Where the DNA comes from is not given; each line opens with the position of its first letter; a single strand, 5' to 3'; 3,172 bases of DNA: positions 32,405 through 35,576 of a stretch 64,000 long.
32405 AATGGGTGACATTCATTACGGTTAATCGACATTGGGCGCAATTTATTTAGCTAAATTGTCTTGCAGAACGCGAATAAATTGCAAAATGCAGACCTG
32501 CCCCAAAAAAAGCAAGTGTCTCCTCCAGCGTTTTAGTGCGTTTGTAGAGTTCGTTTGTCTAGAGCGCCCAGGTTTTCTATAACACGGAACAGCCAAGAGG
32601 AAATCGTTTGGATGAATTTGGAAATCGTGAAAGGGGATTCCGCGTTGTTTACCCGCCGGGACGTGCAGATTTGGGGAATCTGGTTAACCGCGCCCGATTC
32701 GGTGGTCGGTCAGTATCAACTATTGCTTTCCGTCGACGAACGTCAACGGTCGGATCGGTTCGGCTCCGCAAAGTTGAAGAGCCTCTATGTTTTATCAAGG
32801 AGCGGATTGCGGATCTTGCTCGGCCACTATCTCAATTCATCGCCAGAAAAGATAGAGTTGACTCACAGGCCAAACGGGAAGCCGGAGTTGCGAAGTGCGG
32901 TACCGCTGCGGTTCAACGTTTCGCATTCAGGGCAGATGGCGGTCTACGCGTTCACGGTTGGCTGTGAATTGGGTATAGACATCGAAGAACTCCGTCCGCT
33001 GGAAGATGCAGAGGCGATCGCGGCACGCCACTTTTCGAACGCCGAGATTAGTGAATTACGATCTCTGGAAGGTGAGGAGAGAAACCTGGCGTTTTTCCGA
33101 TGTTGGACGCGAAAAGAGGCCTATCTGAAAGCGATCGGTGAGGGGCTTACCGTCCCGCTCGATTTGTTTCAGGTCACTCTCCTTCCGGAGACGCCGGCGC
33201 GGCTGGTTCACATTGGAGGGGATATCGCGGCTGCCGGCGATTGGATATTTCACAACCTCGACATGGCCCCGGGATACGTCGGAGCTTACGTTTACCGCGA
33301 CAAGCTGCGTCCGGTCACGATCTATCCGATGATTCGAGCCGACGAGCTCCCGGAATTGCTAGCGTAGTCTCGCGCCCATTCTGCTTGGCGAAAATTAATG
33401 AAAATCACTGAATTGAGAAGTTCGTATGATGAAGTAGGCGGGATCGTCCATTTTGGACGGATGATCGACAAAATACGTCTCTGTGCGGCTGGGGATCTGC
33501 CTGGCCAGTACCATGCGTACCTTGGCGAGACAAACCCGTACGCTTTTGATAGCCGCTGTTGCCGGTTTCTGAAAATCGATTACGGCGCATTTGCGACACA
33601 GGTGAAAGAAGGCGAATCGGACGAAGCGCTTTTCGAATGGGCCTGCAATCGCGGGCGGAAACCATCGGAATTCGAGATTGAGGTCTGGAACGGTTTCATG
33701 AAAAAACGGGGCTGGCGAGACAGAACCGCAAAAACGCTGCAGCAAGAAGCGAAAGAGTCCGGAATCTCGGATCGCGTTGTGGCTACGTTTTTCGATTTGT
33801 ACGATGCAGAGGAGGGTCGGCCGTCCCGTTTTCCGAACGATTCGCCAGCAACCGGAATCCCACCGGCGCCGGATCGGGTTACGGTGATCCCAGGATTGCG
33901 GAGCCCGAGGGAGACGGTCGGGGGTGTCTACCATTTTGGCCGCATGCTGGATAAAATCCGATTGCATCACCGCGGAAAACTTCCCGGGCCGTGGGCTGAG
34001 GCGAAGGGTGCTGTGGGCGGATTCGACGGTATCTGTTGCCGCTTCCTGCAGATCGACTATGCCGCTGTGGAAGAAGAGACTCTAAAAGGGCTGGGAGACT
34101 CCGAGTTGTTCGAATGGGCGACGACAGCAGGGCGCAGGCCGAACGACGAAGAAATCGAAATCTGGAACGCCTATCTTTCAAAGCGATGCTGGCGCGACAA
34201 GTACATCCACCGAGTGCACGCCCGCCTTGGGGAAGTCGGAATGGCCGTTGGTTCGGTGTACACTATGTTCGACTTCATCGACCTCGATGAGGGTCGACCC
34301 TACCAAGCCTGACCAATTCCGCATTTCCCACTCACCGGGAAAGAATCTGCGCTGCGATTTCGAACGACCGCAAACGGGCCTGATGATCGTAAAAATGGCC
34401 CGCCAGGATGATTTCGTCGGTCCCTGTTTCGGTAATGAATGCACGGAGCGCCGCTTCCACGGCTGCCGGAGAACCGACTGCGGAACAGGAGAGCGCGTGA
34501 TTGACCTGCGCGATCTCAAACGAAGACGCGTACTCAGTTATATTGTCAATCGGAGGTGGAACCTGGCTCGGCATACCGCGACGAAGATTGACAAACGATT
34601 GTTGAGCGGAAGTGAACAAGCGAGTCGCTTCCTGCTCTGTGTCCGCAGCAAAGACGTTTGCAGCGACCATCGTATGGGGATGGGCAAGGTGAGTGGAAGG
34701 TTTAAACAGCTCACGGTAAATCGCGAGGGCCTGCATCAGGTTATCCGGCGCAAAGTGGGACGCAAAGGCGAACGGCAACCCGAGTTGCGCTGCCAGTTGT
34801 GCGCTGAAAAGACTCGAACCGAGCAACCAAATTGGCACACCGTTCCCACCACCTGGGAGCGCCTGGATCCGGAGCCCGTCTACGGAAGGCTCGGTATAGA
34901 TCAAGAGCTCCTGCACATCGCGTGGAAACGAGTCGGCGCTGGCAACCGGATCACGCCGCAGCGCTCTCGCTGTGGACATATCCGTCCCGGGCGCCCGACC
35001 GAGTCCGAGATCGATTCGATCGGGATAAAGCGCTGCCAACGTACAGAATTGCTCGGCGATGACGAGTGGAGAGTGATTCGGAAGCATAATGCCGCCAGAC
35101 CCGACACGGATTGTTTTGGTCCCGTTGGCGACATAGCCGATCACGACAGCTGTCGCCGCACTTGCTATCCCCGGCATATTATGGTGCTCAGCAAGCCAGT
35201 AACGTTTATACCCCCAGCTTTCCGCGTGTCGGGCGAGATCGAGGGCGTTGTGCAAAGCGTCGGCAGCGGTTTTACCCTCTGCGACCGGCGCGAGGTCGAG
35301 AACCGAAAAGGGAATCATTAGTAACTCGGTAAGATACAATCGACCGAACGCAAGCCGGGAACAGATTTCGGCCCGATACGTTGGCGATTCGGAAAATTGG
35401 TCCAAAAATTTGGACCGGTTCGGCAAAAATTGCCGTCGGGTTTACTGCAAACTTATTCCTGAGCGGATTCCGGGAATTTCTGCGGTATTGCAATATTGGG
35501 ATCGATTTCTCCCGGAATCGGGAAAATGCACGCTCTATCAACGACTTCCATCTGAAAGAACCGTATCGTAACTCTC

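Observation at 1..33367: Uncharacterised >31-kb cis-AT PKS-NRPS assembly-line operon with embedded exporter and adjacent PPTase (truncated at the left edge)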

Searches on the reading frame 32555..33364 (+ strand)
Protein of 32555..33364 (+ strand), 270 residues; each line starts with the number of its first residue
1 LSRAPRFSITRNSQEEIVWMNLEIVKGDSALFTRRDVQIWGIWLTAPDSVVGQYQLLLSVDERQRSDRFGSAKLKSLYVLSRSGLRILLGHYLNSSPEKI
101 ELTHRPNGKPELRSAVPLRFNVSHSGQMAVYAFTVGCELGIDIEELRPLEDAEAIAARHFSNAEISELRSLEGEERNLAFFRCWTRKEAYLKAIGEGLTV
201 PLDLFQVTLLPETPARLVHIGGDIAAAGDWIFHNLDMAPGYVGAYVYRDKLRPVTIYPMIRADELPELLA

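Call 6: search_protein_families(library=pfam, proteins=[window:32555-33364:+])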
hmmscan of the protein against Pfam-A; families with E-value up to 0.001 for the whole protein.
window:32555-33364:+ (270 aa): 2 families
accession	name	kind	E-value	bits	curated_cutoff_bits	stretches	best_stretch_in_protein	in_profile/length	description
PF01648.25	ACPS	-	6.3e-20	71.7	25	1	139-223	2-92/111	4'-phosphopantetheinyl transferase superfamily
PF22624.1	AASDHPPT_N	-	1.8e-06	28.5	27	1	57-132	16-96/100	4'-phosphopantetheinyl transferase, N-terminal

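Call 51: search_protein_families(library=ncbifam, proteins=[window:32555-33364:+], max_evalue=1e-10)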
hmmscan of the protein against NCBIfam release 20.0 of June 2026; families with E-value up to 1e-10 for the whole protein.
window:32555-33364:+ (270 aa): 3 families
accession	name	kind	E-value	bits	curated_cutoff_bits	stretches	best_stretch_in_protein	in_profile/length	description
NF042922.1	4PPT_HetI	equivalog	4.2e-43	147.3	370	1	33-219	15-203/235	4'-phosphopantetheinyl transferase HetI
NF007676.0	PRK10351.1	equivalog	1.7e-20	73.5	174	1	86-196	38-145/195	4'-phosphopantetheinyl transferase AcpT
NF047349.1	4PPT_AusB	equivalog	3.4e-15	56.1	225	1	95-208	58-162/205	aureusimine biosynthesis 4'-phosphopantetheinyl transferase AusB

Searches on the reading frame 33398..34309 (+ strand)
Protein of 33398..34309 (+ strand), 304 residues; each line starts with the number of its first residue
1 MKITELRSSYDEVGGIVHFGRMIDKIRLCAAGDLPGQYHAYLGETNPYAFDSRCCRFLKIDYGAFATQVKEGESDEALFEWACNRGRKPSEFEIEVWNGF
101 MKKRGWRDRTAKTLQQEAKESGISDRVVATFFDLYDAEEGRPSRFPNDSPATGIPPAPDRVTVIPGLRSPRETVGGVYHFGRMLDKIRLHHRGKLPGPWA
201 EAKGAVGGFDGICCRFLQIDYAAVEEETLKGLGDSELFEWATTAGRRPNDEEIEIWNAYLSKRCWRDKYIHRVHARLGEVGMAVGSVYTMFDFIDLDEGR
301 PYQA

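Call 15: search_protein_families(library=ncbifam, proteins=[window:33398-34309:+])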
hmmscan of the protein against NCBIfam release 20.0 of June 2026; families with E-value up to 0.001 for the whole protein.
window:33398-34309:+ (304 aa): 0 families

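Call 36: search_protein_families(library=pfam, proteins=[window:33398-34309:+])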
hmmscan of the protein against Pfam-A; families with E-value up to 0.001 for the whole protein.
window:33398-34309:+ (304 aa): 1 family
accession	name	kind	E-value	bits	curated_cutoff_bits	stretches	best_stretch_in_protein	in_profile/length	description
PF16798.10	DUF5069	-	1.1e-73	246.1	27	2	5-141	3-133/133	Domain of unknown function (DUF5069)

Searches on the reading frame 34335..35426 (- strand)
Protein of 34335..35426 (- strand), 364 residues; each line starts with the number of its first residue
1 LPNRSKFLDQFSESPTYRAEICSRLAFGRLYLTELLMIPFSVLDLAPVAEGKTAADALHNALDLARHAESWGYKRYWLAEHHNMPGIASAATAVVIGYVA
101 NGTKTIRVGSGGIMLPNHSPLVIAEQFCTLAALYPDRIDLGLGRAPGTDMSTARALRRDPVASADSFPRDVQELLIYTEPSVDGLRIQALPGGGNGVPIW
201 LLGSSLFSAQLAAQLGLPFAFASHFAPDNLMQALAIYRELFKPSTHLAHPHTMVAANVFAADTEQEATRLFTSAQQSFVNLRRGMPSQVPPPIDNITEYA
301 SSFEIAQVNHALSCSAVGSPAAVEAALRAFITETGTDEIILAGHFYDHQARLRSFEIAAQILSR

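Call 15: search_protein_families(library=ncbifam, proteins=[window:34335-35426:-])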
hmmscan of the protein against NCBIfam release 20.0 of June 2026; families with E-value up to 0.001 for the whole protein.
window:34335-35426:- (364 aa): 22 families
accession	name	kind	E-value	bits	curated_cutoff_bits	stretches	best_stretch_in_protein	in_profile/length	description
NF007802.0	PRK10508.1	equivalog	1.4e-147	491.1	540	1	37-361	5-329/335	luciferase-like monooxygenase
TIGR03558.1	oxido_grp_1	subfamily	1.4e-132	441.8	166.95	1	40-360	1-324/325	MsnO8 family LLM class oxidoreductase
TIGR04036.1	LLM_CE1758_fam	subfamily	4.6e-14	52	479.1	1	52-145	21-113/355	CE1758 family FMN-dependent luciferase-like monooxygenase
TIGR04027.1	LLM_KPN_01858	hypoth_equivalog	2.9e-13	49.5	412.9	1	52-151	13-112/326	putative FMN-dependent luciferase-like monooxygenase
TIGR03858.1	LLM_2I7G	subfamily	3.3e-13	49.3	462.25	1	52-145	19-111/337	Atu2307/SP_0267 family LLM class monooxygenase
TIGR03619.1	F420_Rv2161c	subfamily_domain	2.7e-11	43.5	166.9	1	63-268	2-230/247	TIGR03619 family F420-dependent LLM class oxidoreductase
TIGR03857.1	F420_MSMEG_2249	hypoth_equivalog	2e-10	40.4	218.4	1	53-148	9-98/329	TIGR03857 family LLM class F420-dependent oxidoreductase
TIGR04020.1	seco_metab_LLM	subfamily_domain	8.8e-10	38.2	244.45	1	55-143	15-104/341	MupA/Atu3671 family FMN-dependent luciferase-like monooxygenase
TIGR03571.1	lucif_BA3436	subfamily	4.2e-09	36.1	303.9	1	47-173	18-148/304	TIGR03571 family LLM class oxidoreductase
TIGR03564.1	F420_MSMEG_4879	subfamily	7.5e-08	32.3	234.25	1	63-145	3-79/265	TIGR03564 family F420-dependent LLM class oxidoreductase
TIGR03841.1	F420_Rv3093c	subfamily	3.7e-07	29.8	213.65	1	58-144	9-89/298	LLM class F420-dependent oxidoreductase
TIGR03620.1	F420_MSMEG_4141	subfamily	4.7e-07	29.4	219.8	1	54-148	13-100/280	TIGR03620 family F420-dependent LLM class oxidoreductase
TIGR03621.1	F420_MSMEG_2516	subfamily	2e-06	27.1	213.15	1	59-143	14-93/295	TIGR03621 family F420-dependent LLM class oxidoreductase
TIGR03559.1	F420_Rv3520c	subfamily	4.2e-06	26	335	1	57-144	11-92/325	LLM class F420-dependent oxidoreductase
NF052254.1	luciferase_Alph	exception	8e-06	25.3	600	1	52-144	15-107/354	luciferase subunit alpha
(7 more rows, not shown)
